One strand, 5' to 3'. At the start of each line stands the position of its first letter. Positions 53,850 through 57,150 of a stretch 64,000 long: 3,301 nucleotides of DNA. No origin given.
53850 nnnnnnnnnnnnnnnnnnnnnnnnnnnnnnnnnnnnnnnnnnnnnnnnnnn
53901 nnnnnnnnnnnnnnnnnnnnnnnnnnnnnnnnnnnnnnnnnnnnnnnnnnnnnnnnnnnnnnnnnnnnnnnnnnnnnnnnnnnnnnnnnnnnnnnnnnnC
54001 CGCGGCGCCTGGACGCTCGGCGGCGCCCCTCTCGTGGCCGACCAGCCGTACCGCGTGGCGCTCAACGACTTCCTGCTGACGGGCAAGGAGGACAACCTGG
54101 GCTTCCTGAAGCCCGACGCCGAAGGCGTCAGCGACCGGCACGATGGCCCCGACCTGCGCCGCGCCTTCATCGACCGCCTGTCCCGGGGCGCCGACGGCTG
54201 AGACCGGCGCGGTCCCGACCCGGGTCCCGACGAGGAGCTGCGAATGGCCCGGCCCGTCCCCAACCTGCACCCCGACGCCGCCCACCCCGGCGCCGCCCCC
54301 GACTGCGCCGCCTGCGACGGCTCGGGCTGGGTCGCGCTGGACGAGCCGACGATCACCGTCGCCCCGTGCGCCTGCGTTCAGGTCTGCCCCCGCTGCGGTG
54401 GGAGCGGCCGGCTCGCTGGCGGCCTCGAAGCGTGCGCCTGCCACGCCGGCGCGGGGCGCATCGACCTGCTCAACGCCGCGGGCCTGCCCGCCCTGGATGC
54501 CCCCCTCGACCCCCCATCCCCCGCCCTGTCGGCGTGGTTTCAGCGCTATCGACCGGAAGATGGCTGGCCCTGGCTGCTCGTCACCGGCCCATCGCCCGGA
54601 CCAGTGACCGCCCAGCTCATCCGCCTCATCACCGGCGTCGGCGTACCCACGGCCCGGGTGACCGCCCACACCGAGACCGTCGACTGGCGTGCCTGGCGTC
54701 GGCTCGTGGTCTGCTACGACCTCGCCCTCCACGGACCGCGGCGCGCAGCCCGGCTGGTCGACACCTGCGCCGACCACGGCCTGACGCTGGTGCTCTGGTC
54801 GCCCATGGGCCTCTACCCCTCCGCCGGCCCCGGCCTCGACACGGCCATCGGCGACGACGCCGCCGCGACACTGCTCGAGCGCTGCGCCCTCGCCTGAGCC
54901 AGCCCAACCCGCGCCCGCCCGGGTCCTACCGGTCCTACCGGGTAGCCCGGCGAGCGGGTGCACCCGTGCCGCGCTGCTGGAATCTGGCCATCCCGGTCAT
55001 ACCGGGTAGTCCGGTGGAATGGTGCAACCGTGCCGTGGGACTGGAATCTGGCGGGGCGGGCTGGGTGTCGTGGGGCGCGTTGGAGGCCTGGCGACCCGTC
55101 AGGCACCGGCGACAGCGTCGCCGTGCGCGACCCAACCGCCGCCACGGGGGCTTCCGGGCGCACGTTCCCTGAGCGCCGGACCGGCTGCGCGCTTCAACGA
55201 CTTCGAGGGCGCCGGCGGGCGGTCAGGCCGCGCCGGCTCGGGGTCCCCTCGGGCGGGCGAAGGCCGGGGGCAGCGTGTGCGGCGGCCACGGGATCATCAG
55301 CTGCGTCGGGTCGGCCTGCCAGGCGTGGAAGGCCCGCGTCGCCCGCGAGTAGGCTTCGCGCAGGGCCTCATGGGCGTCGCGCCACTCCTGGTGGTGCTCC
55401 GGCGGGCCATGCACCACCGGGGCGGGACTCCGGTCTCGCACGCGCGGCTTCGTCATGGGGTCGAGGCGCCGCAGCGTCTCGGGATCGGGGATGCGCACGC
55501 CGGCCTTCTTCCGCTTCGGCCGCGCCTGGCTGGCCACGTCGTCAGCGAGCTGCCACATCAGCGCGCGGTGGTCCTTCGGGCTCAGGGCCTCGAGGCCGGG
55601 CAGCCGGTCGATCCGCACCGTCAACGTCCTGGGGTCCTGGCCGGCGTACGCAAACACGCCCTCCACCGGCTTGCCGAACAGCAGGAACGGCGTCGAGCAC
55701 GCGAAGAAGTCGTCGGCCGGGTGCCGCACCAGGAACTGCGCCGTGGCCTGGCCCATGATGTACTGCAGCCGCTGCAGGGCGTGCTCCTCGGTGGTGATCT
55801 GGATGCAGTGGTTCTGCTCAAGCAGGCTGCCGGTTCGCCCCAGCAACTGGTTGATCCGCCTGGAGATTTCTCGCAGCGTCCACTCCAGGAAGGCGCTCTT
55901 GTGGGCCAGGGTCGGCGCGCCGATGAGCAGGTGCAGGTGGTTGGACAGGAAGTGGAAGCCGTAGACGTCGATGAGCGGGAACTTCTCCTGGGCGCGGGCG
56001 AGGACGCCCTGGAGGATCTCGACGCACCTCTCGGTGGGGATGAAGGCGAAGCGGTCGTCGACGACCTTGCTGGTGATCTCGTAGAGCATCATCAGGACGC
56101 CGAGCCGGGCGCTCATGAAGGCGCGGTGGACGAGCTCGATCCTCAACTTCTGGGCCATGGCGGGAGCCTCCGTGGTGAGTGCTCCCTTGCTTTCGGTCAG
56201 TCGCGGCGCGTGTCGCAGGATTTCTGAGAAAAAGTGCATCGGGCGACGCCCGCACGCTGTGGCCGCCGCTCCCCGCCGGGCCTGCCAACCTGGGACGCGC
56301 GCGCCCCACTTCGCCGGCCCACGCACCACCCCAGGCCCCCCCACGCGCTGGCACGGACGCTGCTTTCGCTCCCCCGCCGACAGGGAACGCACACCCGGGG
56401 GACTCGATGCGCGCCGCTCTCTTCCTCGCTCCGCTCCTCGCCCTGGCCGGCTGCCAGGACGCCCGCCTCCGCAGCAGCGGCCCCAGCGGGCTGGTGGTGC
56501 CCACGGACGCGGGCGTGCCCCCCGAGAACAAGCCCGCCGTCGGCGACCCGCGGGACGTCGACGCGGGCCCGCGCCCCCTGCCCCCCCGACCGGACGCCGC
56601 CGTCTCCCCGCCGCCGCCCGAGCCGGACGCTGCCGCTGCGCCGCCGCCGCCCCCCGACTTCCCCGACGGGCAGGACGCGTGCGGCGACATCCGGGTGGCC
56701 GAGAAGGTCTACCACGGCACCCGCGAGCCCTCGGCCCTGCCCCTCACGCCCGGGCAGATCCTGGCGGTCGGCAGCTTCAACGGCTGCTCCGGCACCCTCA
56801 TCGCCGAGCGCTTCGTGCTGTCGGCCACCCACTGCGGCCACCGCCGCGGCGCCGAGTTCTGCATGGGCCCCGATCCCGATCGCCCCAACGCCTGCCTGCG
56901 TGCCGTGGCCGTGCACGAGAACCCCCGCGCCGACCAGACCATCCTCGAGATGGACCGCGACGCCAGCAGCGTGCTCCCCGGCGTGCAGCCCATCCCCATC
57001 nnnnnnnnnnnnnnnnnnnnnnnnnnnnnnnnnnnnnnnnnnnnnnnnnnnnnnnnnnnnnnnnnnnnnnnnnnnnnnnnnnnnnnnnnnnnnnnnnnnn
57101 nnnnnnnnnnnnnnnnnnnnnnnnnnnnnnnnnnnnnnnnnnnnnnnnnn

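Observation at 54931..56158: IS200-like tyrosine transposase (RAYT) with adjacent tandem REP-like repeats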

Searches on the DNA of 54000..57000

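Call 5: search_rna_families(source=window, start=54000, end=57000, threshold=evalue, max_evalue=1)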
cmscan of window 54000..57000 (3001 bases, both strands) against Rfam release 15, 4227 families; matches with E-value up to 1: 0.
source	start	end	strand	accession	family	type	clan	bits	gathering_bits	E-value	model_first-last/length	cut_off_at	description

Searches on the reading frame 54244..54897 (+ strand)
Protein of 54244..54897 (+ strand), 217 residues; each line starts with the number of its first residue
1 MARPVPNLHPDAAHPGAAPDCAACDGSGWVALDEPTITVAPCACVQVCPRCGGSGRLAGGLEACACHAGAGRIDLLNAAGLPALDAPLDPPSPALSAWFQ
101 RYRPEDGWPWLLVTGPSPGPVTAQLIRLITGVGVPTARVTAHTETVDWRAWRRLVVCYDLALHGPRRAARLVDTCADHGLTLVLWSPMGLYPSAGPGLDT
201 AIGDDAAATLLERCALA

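Call 6: search_protein_families(library=pfam, proteins=[window:54244-54897:+], max_evalue=0.1)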
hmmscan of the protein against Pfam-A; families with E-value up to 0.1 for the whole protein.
window:54244-54897:+ (217 aa): 1 family
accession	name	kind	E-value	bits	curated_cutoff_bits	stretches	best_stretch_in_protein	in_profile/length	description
PF00684.25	DnaJ_CXXCXGXG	-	0.00083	20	32.7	1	14-65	10-59/65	DnaJ central domain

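Call 8: search_protein_families(library=ncbifam, proteins=[window:54244-54897:+], max_evalue=1)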
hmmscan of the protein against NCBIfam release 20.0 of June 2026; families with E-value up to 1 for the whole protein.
window:54244-54897:+ (217 aa): 5 families
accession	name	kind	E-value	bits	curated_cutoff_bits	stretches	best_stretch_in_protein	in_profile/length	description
TIGR02349.1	DnaJ_bact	equivalog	0.015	14.7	377.2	1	19-71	161-210/354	molecular chaperone DnaJ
NF008035.0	PRK10767.1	subfamily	0.019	14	338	1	13-73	152-206/374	molecular chaperone DnaJ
NF010874.0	PRK14281.1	equivalog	0.021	14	619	1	15-67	176-226/397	chaperone protein DnaJ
NF010885.0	PRK14292.1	equivalog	0.028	13.4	585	1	13-73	150-209/371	chaperone protein DnaJ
NF058604.1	RtpA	equivalog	0.22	11.7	65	0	47-72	11-34/50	anti-TRAP protein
